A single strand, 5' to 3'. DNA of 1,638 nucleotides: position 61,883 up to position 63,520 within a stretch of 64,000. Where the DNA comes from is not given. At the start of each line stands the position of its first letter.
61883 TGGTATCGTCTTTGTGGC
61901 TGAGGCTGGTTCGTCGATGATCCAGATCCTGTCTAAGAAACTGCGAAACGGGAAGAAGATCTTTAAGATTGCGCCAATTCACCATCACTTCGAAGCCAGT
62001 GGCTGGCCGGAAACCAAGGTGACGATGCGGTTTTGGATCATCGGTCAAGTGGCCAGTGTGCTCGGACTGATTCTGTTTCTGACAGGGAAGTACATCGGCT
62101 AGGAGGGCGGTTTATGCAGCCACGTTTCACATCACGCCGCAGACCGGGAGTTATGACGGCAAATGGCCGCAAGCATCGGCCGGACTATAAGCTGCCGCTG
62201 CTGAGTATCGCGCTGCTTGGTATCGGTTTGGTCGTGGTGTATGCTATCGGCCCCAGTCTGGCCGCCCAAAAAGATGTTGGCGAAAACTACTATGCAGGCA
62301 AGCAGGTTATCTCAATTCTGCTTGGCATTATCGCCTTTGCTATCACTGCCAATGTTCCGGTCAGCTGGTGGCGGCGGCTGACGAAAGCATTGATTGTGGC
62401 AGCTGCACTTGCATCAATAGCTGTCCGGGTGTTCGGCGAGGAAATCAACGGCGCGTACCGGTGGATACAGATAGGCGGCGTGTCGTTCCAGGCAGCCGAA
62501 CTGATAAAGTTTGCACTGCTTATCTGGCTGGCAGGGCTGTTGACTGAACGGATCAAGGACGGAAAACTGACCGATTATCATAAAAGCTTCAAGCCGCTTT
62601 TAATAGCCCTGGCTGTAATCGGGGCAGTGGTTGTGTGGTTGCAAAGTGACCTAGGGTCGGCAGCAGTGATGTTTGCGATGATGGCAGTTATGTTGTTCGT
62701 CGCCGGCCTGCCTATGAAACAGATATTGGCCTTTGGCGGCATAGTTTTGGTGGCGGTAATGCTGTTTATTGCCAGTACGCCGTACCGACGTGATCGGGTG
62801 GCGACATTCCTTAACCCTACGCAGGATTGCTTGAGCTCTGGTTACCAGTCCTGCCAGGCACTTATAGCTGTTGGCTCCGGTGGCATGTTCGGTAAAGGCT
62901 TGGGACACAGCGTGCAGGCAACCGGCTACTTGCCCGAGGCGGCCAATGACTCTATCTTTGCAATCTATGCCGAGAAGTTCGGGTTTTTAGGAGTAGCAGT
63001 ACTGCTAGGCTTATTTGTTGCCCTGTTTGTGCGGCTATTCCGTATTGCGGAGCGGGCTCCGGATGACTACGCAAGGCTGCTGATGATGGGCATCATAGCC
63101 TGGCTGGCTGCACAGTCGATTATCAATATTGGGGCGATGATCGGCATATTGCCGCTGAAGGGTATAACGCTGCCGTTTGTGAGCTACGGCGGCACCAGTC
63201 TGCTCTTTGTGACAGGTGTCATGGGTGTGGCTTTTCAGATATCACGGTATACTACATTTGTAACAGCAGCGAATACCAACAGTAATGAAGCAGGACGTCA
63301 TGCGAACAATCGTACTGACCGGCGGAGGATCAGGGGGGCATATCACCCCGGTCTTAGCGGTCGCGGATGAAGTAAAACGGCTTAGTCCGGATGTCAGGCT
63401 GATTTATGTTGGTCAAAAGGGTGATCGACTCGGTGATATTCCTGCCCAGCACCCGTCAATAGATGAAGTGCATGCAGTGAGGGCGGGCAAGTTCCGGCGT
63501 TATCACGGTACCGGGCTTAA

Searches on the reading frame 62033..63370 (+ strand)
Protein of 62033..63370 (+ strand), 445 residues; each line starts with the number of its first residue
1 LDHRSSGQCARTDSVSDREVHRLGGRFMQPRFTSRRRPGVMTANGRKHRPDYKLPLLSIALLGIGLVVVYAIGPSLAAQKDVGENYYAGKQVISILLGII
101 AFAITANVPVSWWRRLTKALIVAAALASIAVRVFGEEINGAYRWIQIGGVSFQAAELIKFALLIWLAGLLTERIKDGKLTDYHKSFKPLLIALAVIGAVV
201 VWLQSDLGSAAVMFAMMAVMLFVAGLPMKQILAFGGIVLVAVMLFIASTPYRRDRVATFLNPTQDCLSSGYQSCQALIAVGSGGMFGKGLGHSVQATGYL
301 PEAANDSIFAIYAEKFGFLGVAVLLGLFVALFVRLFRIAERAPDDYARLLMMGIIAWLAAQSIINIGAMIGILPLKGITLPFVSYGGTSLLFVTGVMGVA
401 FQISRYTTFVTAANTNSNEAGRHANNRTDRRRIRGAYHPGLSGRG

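Call 51: search_protein_families(library=pfam, proteins=[window:62033-63370:+], max_evalue=0.0001)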
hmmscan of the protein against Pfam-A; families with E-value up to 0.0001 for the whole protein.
window:62033-63370:+ (445 aa): 1 family
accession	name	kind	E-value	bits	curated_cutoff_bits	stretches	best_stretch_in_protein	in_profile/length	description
PF01098.24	FTSW_RODA_SPOVE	-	4.5e-97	325.7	26.4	1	55-407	4-354/356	Cell cycle protein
